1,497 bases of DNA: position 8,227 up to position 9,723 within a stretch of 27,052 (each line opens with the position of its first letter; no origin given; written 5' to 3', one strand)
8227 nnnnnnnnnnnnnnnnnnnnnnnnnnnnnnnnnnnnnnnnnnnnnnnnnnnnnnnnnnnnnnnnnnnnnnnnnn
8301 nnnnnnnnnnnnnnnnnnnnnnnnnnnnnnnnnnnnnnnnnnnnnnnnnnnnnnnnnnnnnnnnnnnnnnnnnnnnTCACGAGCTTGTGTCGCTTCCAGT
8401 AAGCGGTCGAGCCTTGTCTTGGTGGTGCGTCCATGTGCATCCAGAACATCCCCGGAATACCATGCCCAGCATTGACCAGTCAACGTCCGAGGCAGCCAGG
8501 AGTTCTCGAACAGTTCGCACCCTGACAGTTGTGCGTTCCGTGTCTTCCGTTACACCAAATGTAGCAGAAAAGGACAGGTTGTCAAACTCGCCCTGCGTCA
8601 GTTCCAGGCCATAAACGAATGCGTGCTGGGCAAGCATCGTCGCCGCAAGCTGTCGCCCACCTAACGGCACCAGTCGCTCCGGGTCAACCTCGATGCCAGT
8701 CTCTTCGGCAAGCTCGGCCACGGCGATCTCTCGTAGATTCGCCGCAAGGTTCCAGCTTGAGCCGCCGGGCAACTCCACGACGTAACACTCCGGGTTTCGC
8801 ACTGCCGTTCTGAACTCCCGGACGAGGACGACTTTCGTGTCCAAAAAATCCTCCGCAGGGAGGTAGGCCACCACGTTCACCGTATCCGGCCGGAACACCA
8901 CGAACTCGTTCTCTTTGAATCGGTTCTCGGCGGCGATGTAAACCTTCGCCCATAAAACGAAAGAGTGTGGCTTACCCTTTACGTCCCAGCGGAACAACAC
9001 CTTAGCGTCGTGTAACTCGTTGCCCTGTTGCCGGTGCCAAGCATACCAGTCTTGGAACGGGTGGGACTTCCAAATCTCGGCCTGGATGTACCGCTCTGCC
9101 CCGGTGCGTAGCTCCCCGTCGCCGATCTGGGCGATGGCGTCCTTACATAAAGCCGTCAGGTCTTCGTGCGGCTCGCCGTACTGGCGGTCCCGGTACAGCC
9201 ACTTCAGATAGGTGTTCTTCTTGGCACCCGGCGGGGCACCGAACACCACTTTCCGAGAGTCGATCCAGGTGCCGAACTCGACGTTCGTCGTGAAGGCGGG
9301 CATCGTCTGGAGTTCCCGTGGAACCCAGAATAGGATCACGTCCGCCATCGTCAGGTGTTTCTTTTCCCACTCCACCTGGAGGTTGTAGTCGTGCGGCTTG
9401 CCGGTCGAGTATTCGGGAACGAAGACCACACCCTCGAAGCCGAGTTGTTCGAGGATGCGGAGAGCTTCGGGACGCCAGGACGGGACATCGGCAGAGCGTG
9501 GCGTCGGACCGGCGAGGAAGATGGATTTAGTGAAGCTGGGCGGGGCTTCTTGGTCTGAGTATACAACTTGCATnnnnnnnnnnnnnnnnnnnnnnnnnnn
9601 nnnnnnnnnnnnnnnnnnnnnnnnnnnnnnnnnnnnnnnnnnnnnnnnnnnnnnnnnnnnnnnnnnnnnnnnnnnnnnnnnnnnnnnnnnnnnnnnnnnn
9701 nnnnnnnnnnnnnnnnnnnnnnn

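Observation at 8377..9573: Deoxyribosyltransferase/LOG-like domain fused to a Nudix hydrolase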

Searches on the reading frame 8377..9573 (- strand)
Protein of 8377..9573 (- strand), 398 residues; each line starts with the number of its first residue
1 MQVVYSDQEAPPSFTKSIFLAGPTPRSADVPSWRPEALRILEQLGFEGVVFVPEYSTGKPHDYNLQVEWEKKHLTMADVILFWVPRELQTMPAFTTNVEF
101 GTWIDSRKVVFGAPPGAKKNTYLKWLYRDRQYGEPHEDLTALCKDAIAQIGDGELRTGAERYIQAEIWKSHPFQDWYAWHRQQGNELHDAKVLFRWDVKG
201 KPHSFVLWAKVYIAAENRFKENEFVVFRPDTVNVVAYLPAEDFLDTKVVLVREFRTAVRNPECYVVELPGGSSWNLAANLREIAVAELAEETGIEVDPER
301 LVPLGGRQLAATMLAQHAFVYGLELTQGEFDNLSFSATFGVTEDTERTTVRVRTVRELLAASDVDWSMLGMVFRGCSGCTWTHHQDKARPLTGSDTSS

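Call 3: search_protein_families(library=pfam, proteins=[window:8377-9573:-], max_evalue=1)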
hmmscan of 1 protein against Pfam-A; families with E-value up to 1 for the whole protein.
window:8377-9573:- (398 aa): 1 family
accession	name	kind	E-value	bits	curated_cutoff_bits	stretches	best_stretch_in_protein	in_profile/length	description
PF15891.11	Nuc_deoxyri_tr2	-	8.7e-13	49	30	1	16-116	2-104/105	Nucleoside 2-deoxyribosyltransferase like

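Call 4: search_protein_families(library=phrogs, proteins=[window:8377-9573:-], max_evalue=0.1)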
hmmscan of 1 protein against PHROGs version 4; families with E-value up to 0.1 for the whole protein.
window:8377-9573:- (398 aa): 0 families

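Call 9: search_solved_structures(query=window:8377-9573:-, max_evalue=10, show_alignments=3)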
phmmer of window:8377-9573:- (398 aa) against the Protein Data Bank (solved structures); distinct sequences matched with E-value up to 10: 4.
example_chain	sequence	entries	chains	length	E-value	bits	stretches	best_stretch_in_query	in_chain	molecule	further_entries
4mcj_A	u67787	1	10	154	0.08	15.2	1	14-117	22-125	Uncharacterized protein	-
6u9x_D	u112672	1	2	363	0.56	12.4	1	247-306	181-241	Mitochondrial edited mRNA stability factor 1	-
3id9_A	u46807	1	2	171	0.81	11.9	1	246-330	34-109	MutT/NUDIX family protein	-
4hfq_A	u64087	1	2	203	1.3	11.2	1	266-332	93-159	MutT/nudix family protein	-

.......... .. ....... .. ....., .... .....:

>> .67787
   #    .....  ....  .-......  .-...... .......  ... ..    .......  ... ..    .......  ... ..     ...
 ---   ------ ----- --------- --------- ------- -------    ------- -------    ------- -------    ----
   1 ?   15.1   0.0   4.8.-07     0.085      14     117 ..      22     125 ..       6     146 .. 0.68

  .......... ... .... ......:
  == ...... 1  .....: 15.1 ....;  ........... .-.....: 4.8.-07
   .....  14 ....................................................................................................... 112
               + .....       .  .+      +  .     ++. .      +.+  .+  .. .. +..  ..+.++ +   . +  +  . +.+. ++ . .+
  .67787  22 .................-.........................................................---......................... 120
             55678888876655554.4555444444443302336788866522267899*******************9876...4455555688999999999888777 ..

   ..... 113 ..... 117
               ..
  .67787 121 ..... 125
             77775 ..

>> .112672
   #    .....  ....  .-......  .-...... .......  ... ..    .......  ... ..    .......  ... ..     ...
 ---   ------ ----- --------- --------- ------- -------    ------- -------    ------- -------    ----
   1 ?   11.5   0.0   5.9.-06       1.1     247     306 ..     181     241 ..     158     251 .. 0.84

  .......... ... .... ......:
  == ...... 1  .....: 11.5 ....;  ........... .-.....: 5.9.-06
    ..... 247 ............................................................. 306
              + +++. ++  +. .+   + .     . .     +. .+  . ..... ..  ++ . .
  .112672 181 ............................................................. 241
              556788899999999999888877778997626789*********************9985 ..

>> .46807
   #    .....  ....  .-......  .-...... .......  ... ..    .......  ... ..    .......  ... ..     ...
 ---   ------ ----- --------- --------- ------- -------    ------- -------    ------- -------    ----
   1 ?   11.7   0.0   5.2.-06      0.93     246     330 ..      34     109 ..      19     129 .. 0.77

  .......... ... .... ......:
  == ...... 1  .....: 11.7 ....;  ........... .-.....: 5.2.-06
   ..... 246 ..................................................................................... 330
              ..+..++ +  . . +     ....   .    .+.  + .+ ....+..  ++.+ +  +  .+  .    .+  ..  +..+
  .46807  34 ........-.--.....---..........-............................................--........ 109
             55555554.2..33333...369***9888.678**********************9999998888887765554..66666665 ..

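Call 10: find_homologous_proteins(query=window:8377-9573:-, max_evalue=0.001)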
Query window:8377-9573:- (398 aa): 1949 proteins with E <= 0.001 among 8000 candidates; the best 120 are listed.
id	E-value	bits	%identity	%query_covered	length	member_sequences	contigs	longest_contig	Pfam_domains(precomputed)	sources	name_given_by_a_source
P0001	2.1e-275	931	100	100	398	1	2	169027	PF15891.12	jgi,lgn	jgi:8-oxo-dGTP pyrophosphatase MutT (NUDIX family)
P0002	1.8e-163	562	65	100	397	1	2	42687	PF15891.12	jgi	jgi:8-oxo-dGTP pyrophosphatase MutT (NUDIX family)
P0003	6.4e-155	534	64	95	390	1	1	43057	PF15891.12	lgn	-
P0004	1.5e-153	530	65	95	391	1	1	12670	PF15891.12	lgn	-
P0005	6.2e-123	429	53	95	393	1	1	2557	PF15891.12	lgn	-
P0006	1.8e-116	408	50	95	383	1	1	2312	PF15891.12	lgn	-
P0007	5.2e-116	406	50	94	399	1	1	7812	PF15891.12,PF00293.35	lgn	-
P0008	9.9e-116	405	51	95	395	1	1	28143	PF15891.12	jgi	jgi:ADP-ribose pyrophosphatase YjhB (NUDIX family)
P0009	1.4e-115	405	50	95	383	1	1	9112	PF15891.12,PF00293.35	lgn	-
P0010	1.4e-115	405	50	94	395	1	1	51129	PF15891.12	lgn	-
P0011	6.4e-114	399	48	94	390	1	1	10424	PF15891.12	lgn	-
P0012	3.4e-112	394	47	95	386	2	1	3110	PF15891.12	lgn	-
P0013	1.1e-110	389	49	95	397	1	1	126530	PF15891.12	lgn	-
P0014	6.6e-110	386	49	95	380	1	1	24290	PF15891.12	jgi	jgi:ADP-ribose pyrophosphatase YjhB (NUDIX family)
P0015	3.6e-106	374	50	95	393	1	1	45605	PF15891.12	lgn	-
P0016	1.1e-105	372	47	95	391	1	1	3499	PF15891.12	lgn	-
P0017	2.1e-105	371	47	94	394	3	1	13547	PF15891.12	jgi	jgi:8-oxo-dGTP pyrophosphatase MutT (NUDIX family)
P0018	5.9e-105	370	49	94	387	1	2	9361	PF15891.12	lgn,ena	-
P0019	1.7e-104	368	46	94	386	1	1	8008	PF15891.12,PF00293.35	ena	-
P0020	3.1e-104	367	47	95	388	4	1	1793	PF15891.12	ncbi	-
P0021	3.0e-103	364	46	95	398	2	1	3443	PF15891.12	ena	-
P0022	3.7e-103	364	48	96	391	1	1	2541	PF15891.12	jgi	jgi:8-oxo-dGTP pyrophosphatase MutT (NUDIX family)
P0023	1.0e-102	362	47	94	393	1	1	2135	PF15891.12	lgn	-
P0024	1.1e-102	362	49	93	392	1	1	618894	PF15891.12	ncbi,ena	-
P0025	2.2e-102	361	49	94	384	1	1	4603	PF15891.12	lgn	-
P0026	2.2e-102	361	46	94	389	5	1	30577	PF15891.12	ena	-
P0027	4.8e-102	360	47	95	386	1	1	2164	PF15891.12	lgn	-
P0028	7.8e-102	359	45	95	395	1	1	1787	PF15891.12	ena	-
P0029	1.0e-101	359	46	99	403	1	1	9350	PF15891.12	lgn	-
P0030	1.4e-101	359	49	94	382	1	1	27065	PF15891.12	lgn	-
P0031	3.2e-101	357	46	95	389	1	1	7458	PF15891.12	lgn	-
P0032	8.4e-101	356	48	95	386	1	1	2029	PF15891.12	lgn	-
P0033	1.7e-100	355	44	94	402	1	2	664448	PF15891.12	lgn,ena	-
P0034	2.4e-100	355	46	94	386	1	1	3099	PF15891.12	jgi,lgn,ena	-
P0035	2.6e-100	354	44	94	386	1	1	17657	PF15891.12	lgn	-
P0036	3.4e-100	354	47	94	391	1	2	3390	PF15891.12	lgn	-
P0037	3.5e-100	354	49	94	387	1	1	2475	PF15891.12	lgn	-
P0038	4.2e-100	354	47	94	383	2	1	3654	PF15891.12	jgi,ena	jgi:ADP-ribose pyrophosphatase YjhB (NUDIX family)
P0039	4.8e-100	354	46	95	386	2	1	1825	PF15891.12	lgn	-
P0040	6.2e-100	353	46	94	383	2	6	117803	PF15891.12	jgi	jgi:ADP-ribose pyrophosphatase YjhB (NUDIX family)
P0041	6.5e-100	353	47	94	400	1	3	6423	PF15891.12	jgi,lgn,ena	-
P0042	9.7e-100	353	49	94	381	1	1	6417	PF15891.12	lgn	-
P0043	1.2e-99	352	49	95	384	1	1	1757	PF15891.12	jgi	jgi:8-oxo-dGTP pyrophosphatase MutT (NUDIX family)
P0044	1.9e-99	352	49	94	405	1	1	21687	PF15891.12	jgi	jgi:hypothetical protein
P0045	2.6e-99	351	45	94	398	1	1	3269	PF15891.12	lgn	-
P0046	4.3e-99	350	47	94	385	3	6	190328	PF15891.12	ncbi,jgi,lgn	ncbi:MAG TPA: nucleoside 2-deoxyribosyltransferase domain-containing protein [Gemmataceae bacterium]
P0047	7.2e-99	350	48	94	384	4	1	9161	PF15891.12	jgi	jgi:8-oxo-dGTP pyrophosphatase MutT (NUDIX family)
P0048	7.7e-99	350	46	93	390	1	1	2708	PF15891.12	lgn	-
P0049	8.4e-99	349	48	93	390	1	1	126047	PF15891.12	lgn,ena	-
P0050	8.8e-99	349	48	93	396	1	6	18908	PF15891.12,PF00293.35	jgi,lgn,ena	-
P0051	9.2e-99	349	48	95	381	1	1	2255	PF15891.12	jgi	-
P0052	1.0e-98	349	45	94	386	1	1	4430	PF15891.12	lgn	-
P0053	1.0e-98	349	47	93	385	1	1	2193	PF15891.12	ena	-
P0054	1.2e-98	349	47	95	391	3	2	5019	PF15891.12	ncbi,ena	-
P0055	1.8e-98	348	48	95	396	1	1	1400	PF15891.12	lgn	-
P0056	5.0e-98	347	48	94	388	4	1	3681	PF15891.12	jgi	jgi:8-oxo-dGTP pyrophosphatase MutT (NUDIX family)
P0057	5.9e-98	347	44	94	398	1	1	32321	PF15891.12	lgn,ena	-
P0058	6.1e-98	347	47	94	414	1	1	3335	PF15891.12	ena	-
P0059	7.6e-98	346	46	94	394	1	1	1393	PF15891.12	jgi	jgi:8-oxo-dGTP pyrophosphatase MutT (NUDIX family)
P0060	1.8e-97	345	47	100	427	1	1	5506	PF15891.12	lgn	-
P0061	2.1e-97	345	50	94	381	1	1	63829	PF15891.12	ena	-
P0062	2.4e-97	345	45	94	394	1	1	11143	PF15891.12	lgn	-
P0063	3.5e-97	344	46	94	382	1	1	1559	PF15891.12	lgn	-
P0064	4.0e-97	344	46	94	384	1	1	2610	PF15891.12,PF00293.35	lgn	-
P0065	4.6e-97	344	48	94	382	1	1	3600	PF15891.12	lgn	-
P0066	5.0e-97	344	47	94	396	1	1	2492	PF15891.12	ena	-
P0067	6.3e-97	343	48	94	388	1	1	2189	PF15891.12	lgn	-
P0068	8.4e-97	343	46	94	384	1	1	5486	PF15891.12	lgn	-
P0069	9.0e-97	343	50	94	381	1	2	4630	PF15891.12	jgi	jgi:8-oxo-dGTP pyrophosphatase MutT (NUDIX family)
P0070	9.2e-97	343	48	94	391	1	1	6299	PF15891.12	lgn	-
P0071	1.0e-96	343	46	95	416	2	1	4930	PF15891.12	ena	-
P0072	1.1e-96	343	46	94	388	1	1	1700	PF15891.12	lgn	-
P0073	1.4e-96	342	45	94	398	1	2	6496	PF15891.12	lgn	-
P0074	1.6e-96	342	47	95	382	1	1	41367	PF15891.12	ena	-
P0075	2.0e-96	342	46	94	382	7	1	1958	PF15891.12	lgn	-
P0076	2.3e-96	341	46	94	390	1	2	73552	PF15891.12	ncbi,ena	ncbi:MAG: nucleoside 2-deoxyribosyltransferase domain-containing protein [Patescibacteria group bact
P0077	2.4e-96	341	47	94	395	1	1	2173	PF15891.12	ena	-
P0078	2.6e-96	341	49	90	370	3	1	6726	PF15891.12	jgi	jgi:8-oxo-dGTP pyrophosphatase MutT (NUDIX family)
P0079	2.7e-96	341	47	93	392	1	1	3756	PF15891.12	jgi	jgi:8-oxo-dGTP pyrophosphatase MutT (NUDIX family)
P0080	2.7e-96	341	46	94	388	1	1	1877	PF15891.12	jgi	-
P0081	2.9e-96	341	45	95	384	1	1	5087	PF15891.12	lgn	-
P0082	3.1e-96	341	48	95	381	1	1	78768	PF15891.12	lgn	-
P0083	3.4e-96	341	44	95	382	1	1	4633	PF15891.12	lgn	-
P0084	4.7e-96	340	45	94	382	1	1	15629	PF15891.12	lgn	-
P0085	4.9e-96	340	46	93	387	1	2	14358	PF15891.12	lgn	-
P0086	5.5e-96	340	44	95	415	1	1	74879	PF15891.12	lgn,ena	-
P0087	6.8e-96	340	43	93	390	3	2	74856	PF15891.12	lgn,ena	-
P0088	6.9e-96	340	46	94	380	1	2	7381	PF15891.12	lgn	-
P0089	6.9e-96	340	48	94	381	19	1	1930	PF15891.12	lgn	-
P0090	8.8e-96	340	48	94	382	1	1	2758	PF15891.12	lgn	-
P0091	9.0e-96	339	47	94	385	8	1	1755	PF15891.12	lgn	-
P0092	9.0e-96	339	44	95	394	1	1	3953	PF15891.12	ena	-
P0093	9.4e-96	339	47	94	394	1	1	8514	PF15891.12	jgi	jgi:8-oxo-dGTP pyrophosphatase MutT (NUDIX family)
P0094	9.5e-96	339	48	93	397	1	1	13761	PF15891.12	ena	-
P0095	1.0e-95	339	47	95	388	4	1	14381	PF15891.12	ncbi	-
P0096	1.0e-95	339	48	94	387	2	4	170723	PF15891.12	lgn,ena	-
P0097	1.0e-95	339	46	93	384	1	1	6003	PF15891.12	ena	-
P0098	1.1e-95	339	46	94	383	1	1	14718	PF15891.12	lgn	-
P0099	1.1e-95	339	46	94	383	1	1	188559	PF15891.12,PF00293.35,PF05014.22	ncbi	-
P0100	1.3e-95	339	46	94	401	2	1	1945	PF15891.12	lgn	-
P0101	1.3e-95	339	48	94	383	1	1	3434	PF15891.12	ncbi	-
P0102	1.4e-95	339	47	95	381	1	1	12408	PF15891.12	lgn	-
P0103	1.9e-95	338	49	94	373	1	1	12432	PF15891.12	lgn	-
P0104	2.0e-95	338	46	94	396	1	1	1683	PF15891.12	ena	-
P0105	2.3e-95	338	46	94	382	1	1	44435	PF15891.12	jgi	jgi:8-oxo-dGTP pyrophosphatase MutT (NUDIX family)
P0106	2.4e-95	338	46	95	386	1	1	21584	PF15891.12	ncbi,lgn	ncbi:MAG: nucleoside 2-deoxyribosyltransferase domain-containing protein [Planctomycetota bacterium]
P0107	2.4e-95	338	45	94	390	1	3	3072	PF15891.12,PF00293.35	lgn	-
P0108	2.6e-95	338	47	94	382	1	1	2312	PF15891.12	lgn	-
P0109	3.3e-95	338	47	94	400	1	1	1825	PF15891.12,PF00293.35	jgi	-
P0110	3.8e-95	337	46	94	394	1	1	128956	PF15891.12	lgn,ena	-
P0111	3.9e-95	337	45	95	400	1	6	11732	PF15891.12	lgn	-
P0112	4.6e-95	337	47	94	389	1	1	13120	PF15891.12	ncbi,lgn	-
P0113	4.6e-95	337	49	94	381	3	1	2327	PF15891.12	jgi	jgi:8-oxo-dGTP pyrophosphatase MutT (NUDIX family)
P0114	4.8e-95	337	47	95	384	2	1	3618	PF15891.12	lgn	-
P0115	4.9e-95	337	46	94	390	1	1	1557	PF15891.12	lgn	-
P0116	5.0e-95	337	46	95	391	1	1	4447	PF15891.12,PF00293.35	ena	-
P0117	6.2e-95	337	46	94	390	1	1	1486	PF15891.12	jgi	jgi:ADP-ribose pyrophosphatase YjhB (NUDIX family)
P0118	6.6e-95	337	48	94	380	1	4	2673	PF15891.12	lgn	-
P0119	6.7e-95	337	45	94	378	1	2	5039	PF15891.12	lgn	-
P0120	6.8e-95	337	47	93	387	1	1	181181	PF15891.12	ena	-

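Call 11: search_dna_similar(query=window:8377-9573:-, collection=phages, mode=protein, max_evalue=0.001, max_rows=30)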
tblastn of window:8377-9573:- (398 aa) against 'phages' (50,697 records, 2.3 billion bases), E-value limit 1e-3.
Records with a match: 7; places in all: 7; records where one place covers at least 80% of the query: 3.
Best place of each record, by identity: <60% 7.
By first word of the organism name: uncultured 4; Bacillus 2; Virus 1.
By host as written in the record: - 5; Bacillus megaterium str. ATCC 43725 2.
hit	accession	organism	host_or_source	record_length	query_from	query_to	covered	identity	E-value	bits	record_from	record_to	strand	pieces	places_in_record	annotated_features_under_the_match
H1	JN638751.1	Bacillus phage G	Bacillus megaterium str. ATCC 43725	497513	1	374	94%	43.5%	2e-80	275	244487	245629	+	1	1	334: gp334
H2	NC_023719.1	Bacillus phage G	Bacillus megaterium str. ATCC 43725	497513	1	374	94%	43.5%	2e-80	275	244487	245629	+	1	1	334: gp334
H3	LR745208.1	uncultured phage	metagenomic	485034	1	373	94%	41.5%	3e-79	271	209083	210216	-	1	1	record has no annotation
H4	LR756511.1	uncultured phage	metagenomic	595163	1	142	36%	51.0%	1e-31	132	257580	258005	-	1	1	record has no annotation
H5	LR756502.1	uncultured phage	metagenomic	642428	18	131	29%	36.7%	3e-11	72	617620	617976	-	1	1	record has no annotation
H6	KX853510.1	Virus Rctr197k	enrichment culture DAMO/AAA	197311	1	150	38%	27.1%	2e-8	62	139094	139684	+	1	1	hypothetical protein (x2)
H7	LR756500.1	uncultured phage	metagenomic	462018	15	103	22%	35.0%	2e-4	49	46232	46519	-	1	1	record has no annotation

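Call 12: search_protein_families(library=ncbifam, proteins=[window:8377-9573:-], max_evalue=0.01)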
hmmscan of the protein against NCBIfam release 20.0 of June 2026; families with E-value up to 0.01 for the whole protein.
window:8377-9573:- (398 aa): 0 families
